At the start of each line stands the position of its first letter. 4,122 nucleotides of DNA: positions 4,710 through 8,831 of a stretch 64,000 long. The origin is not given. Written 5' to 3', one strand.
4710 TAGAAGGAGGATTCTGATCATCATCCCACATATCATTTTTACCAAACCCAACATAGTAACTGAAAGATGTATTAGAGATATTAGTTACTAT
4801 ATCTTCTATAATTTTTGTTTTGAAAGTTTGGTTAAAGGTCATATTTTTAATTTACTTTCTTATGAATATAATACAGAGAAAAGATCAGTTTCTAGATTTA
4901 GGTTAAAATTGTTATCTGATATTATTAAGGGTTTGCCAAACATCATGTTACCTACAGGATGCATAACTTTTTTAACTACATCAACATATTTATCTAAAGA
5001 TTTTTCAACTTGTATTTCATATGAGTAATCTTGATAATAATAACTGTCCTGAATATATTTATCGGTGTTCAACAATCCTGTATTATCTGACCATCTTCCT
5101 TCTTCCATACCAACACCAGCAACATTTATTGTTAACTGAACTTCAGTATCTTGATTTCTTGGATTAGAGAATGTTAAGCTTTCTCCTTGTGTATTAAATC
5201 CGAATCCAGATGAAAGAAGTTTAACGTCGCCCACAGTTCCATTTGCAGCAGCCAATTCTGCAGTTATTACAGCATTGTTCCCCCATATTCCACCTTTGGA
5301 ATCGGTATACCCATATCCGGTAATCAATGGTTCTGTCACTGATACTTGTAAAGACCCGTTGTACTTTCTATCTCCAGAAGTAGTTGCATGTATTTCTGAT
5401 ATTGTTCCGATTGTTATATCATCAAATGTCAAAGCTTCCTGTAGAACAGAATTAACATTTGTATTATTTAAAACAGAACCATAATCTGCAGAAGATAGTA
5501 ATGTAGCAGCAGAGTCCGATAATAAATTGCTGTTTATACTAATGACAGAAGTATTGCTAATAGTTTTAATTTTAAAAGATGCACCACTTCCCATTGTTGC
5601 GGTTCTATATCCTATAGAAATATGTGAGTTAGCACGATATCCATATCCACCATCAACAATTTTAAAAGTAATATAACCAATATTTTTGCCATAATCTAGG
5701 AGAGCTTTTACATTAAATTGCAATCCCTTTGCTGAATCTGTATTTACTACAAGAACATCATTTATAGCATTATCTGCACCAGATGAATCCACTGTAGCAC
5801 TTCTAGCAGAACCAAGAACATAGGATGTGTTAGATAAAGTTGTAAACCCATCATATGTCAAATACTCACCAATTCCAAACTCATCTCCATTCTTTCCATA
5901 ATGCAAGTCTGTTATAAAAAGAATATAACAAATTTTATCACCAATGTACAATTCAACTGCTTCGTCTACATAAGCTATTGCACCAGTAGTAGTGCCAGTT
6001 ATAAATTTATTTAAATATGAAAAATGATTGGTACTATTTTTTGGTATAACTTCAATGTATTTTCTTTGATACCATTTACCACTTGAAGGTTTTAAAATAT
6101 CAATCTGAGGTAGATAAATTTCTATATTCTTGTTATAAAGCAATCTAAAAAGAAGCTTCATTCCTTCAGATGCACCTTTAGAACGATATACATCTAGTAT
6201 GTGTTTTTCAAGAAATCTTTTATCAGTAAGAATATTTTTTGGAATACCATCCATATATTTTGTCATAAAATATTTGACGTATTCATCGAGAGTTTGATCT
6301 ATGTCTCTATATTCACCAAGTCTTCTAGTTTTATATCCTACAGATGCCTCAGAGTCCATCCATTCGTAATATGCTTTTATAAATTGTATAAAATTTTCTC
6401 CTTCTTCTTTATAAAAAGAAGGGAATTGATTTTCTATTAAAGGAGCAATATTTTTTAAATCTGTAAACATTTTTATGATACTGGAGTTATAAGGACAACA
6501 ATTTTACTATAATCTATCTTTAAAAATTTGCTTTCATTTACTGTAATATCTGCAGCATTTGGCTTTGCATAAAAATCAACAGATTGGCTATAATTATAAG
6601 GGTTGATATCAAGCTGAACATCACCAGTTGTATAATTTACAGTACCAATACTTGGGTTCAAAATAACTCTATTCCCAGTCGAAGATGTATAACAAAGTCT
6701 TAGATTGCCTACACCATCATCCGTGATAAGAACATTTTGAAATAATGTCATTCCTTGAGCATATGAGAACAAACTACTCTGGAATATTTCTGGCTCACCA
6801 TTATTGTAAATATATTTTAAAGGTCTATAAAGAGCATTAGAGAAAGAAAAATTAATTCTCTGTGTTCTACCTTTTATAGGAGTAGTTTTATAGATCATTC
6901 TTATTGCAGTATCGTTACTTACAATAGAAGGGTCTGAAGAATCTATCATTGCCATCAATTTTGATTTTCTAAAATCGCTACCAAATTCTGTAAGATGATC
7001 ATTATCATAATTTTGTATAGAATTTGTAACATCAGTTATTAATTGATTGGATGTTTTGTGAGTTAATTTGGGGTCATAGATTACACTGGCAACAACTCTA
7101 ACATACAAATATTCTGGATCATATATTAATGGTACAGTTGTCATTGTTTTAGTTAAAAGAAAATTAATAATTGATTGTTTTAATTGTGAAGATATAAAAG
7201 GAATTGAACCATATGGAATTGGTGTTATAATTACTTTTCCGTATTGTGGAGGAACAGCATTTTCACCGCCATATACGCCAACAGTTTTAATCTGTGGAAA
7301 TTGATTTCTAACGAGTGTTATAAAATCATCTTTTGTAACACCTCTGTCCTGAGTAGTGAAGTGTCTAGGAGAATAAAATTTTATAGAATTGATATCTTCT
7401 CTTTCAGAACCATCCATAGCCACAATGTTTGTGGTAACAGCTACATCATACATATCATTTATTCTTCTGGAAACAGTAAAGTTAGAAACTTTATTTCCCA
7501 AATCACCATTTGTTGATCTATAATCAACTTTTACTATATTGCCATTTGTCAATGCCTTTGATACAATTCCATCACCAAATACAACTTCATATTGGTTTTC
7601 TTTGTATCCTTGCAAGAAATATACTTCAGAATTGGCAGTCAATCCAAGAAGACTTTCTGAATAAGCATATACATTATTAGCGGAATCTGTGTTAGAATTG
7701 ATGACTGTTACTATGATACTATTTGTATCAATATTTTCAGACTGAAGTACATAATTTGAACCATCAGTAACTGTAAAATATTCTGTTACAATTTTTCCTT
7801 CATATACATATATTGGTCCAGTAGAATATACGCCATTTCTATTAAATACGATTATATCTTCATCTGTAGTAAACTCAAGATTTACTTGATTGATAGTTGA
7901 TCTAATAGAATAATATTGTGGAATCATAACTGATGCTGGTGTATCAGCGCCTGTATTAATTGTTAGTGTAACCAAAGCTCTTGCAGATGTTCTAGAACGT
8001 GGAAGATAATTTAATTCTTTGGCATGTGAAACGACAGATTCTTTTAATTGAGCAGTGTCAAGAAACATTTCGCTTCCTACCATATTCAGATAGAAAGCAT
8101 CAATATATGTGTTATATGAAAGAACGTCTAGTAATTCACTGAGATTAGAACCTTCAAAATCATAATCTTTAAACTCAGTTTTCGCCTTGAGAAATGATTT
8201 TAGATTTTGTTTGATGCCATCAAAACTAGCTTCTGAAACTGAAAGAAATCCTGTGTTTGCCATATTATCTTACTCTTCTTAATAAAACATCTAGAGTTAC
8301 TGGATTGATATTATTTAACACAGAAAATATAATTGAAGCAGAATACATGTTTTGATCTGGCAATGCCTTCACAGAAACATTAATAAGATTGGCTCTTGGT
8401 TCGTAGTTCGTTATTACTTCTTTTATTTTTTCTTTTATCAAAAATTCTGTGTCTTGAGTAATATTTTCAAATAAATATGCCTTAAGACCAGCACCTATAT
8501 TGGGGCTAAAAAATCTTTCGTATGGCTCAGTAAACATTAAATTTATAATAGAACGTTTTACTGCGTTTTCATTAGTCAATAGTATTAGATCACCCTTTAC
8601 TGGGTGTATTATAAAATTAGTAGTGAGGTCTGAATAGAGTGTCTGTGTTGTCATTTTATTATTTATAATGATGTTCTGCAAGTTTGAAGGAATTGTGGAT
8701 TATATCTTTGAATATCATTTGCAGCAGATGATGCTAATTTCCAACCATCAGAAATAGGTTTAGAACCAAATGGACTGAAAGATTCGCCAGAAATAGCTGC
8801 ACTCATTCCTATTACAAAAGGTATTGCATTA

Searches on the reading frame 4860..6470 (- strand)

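Call 11: search_protein_families(library=pfam, proteins=[window:4860-6470:-], max_evalue=0.01)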
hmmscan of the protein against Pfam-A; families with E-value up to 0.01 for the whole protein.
window:4860-6470:- (536 aa): 1 family
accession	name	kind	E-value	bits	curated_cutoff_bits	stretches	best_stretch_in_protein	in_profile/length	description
PF23786.1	Baseplate_wedge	-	5e-10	39.7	27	1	468-510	231-277/284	Phage baseplate wedge subunit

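Call 42: search_protein_families(library=phrogs, proteins=[window:4860-6470:-], max_evalue=0.001)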
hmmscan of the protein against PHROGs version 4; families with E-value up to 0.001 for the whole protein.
window:4860-6470:- (536 aa): 10 families
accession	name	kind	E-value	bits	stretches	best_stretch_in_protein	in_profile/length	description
phrog_17744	-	tail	1.4e-112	378.5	3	5-283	8-274/765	baseplate wedge subunit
phrog_26741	-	unknown function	2e-35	123.5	1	6-517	3-435/497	-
phrog_3465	-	connector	1.5e-25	90.5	2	426-517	682-774/978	head closure Hc2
phrog_4406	-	head and packaging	1.3e-20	72.8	3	270-521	1666-1879/3231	virion structural protein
phrog_2885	-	tail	1.8e-16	58.7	2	454-529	2392-2468/4179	baseplate wedge subunit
phrog_701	-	head and packaging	2.6e-14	50.9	2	471-528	3451-3507/6136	virion structural protein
phrog_38653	-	tail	7.6e-13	48.5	2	11-125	267-380/903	baseplate wedge subunit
phrog_19630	-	head and packaging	1.3e-05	24.1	1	58-134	657-731/1266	virion structural protein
phrog_18802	-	head and packaging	3.2e-05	21.6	1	447-518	136-208/3007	virion structural protein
phrog_964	-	tail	0.00011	21.3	1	7-118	643-757/1030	baseplate wedge subunit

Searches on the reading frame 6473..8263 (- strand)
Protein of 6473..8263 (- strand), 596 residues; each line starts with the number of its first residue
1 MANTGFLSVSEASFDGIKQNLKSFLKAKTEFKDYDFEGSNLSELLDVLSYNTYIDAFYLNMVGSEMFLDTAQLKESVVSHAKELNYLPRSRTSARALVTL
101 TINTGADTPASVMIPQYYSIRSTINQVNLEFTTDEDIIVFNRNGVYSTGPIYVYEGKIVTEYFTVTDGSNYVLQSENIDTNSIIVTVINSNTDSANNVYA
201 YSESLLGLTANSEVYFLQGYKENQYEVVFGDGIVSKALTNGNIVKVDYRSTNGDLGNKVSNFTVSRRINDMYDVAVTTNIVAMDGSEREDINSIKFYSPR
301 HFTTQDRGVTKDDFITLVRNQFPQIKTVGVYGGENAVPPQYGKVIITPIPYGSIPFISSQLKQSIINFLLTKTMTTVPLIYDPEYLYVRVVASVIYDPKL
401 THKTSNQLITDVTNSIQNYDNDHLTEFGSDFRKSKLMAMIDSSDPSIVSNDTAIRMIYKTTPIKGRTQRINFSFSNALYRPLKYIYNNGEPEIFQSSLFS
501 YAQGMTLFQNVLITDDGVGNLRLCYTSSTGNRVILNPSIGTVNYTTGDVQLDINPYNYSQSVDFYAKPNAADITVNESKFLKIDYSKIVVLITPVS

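Call 3: search_protein_families(library=pfam, proteins=[window:6473-8263:-], max_evalue=0.1)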
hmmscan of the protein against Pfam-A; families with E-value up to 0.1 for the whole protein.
window:6473-8263:- (596 aa): 3 families
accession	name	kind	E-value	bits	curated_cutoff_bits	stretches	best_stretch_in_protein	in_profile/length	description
PF21379.2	Gp6-like_1st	-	5.6e-18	64.9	27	1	13-86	1-74/74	Baseplate wedge protein gp6-like, helical domain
PF21871.1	Gp6_C-III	-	5.1e-09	36.5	27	1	384-457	1-74/76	Baseplate structural protein gp6, C-terminal domain III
PF04865.19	Baseplate_J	-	0.013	15.3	21.1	1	253-438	75-254/255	Baseplate J-like protein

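Call 4: search_protein_families(library=phrogs, proteins=[window:6473-8263:-], max_evalue=0.01)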
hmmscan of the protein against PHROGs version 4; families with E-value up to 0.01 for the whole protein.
window:6473-8263:- (596 aa): 3 families
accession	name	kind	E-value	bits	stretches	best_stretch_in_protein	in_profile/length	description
phrog_219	-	tail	7.9e-149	498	1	8-584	5-587/598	baseplate wedge subunit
phrog_1369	-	tail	3.2e-14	53.5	1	41-418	30-399/489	baseplate protein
phrog_10646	-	tail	1.1e-09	37.8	1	13-104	32-125/1142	baseplate wedge subunit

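Call 72: search_dna_similar(query=window:6473-8263:-, collection=phages, mode=protein, max_rows=15, max_evalue=1e-10)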
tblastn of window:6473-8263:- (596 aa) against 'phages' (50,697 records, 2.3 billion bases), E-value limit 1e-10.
Records with a match: 2376; places in all: 2381; records where one place covers at least 80% of the query: 772.
Best place of each record, by identity: <60% 2376.
By first word of the organism name: Escherichia 633; Synechococcus 374; Klebsiella 317; Salmonella 192; Vibrio 126; Shigella 89; Aeromonas 79; Acinetobacter 71; Cyanophage 61; Enterobacter 59; and 49 more.
By host as written in the record: - 441; Escherichia coli 269; Klebsiella pneumoniae 110; Synechococcus 107; Synechococcus sp. 38; Escherichia coli O157:H7 35; Salmonella enterica 29; Synechococcus sp. WH7803 28; and 515 more.
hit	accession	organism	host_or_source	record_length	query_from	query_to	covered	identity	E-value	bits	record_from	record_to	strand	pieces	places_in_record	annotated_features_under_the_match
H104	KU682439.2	Stenotrophomonas phage vB_SmaS-DLP_6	Stenotrophomonas maltophilia D1571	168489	3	592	99%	42.1%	4e-132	432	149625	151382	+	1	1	baseplate wedge protein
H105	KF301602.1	Caulobacter phage Cr30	Caulobacter crescentus CB15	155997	1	583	98%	36.5%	1e-96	330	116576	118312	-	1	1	baseplate wedge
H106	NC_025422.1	Caulobacter phage Cr30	Caulobacter crescentus CB15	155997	1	583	98%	36.5%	1e-96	330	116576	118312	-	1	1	baseplate wedge subunit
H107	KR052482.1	Sinorhizobium phage phiN3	Sinorhizobium meliloti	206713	10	583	96%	36.8%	1e-100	341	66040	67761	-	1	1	baseplate wedge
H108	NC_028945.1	Sinorhizobium phage phiN3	Sinorhizobium meliloti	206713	10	583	96%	36.8%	1e-100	341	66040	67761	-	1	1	baseplate wedge subunit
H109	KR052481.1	Sinorhizobium phage phiM19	Sinorhizobium meliloti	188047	10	583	96%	36.6%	1e-99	338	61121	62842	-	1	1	baseplate wedge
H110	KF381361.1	Sinorhizobium phage phiM12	Sinorhizobium meliloti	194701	10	583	96%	36.6%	1e-99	338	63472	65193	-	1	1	baseplate wedge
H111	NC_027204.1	Sinorhizobium phage phiM12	Sinorhizobium meliloti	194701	10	583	96%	36.6%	1e-99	338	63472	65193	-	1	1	baseplate wedge subunit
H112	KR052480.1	Sinorhizobium phage phiM7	Sinorhizobium meliloti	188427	10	583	96%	36.6%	2e-99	338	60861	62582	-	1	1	baseplate wedge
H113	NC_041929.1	Sinorhizobium phage phiM7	Sinorhizobium meliloti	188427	10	583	96%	36.6%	2e-99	338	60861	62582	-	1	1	baseplate wedge subunit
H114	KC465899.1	Pelagibacter phage HTVC008M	Candidatus Pelagibacter ubique HTCC1062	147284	1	594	100%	34.9%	9e-101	341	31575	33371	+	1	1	baseplate wedge | base plate wedge subunit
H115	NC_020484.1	Pelagibacter phage HTVC008M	Candidatus Pelagibacter ubique HTCC1062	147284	1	594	100%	34.9%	9e-101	341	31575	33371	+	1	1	baseplate wedge subunit (x2)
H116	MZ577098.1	Methylophilales phage Melnitz-3 EXVC039M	Methylophilales_sp._H5P1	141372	7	586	97%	35.7%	2e-89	308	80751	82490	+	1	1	baseplate wedge subunit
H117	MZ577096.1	Methylophilales phage Melnitz-2 EXVC040M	Methylophilales_sp._H5P1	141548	7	586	97%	35.7%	2e-89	308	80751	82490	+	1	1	baseplate wedge subunit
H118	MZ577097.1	Methylophilales phage Melnitz EXVC044M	Methylophilales_sp._H5P1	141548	7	586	97%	35.7%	2e-89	308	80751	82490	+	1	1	baseplate wedge subunit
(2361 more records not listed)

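Call 73: get_annotated_region(hit=H104, flank=9000)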
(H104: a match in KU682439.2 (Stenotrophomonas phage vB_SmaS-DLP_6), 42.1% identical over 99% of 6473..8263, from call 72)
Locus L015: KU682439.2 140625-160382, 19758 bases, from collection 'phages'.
description: Stenotrophomonas phage vB_SmaS-DLP_6, complete genome.
organism: Stenotrophomonas phage vB_SmaS-DLP_6 (NCBI taxid 1651816)
taxonomy: Viruses; Duplodnaviria; Heunggongvirae; Uroviricota; Caudoviricetes
host: Stenotrophomonas maltophilia D1571; source: soil; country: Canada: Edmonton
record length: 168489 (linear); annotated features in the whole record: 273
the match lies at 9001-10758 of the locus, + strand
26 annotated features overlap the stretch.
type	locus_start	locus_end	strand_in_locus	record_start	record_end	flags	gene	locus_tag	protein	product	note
CDS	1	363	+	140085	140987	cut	-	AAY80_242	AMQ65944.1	baseplate tail tube cap protein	-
CDS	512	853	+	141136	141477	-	-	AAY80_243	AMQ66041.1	hypothetical protein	-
CDS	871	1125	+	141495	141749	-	-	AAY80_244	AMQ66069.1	hypothetical protein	-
CDS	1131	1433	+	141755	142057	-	-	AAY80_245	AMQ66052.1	hypothetical protein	-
CDS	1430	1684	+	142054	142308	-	-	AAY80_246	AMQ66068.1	hypothetical protein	-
CDS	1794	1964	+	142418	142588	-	-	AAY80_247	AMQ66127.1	hypothetical protein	-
CDS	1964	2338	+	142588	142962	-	-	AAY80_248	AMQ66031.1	hypothetical protein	-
CDS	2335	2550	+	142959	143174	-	-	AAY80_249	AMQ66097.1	hypothetical protein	-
CDS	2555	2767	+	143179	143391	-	-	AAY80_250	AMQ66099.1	hypothetical protein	-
CDS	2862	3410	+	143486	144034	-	-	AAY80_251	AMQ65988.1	hypothetical protein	-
CDS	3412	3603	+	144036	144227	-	-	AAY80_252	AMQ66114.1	hypothetical protein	-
CDS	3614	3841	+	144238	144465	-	-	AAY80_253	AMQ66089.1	hypothetical protein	-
CDS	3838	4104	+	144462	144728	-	-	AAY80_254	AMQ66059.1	hypothetical protein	-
CDS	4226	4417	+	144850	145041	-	-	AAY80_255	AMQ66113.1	hypothetical protein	-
CDS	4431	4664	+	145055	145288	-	-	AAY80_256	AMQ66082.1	hypothetical protein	-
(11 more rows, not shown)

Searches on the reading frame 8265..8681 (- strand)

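Call 3: search_protein_families(library=pfam, proteins=[window:8265-8681:-], max_evalue=0.1)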
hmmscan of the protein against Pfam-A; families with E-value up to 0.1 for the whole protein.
window:8265-8681:- (138 aa): 3 families
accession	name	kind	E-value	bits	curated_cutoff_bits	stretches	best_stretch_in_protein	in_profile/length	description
PF04965.19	GPW_gp25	-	7.8e-14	51.7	27.2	1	38-116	4-82/96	Baseplate wedge protein gp25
PF10934.14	Sheath_initiator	-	0.0004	20.8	32.9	1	21-106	7-93/104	Contractile injection system sheath initiator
PF06058.19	DCP1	-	0.024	15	22.5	1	3-55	59-107/117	Dcp1-like decapping family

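Call 4: search_protein_families(library=phrogs, proteins=[window:8265-8681:-], max_evalue=0.01)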
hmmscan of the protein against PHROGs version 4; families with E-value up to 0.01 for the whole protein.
window:8265-8681:- (138 aa): 4 families
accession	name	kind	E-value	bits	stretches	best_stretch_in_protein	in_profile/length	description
phrog_261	-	tail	1.4e-41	144.3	1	3-137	9-144/312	baseplate wedge subunit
phrog_43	-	tail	1.8e-11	44.8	1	35-129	16-111/126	baseplate wedge subunit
phrog_37990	-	tail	4.9e-09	37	1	60-126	2-68/80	baseplate wedge subunit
phrog_120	-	tail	0.0024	18.7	1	19-95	55-138/303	baseplate wedge subunit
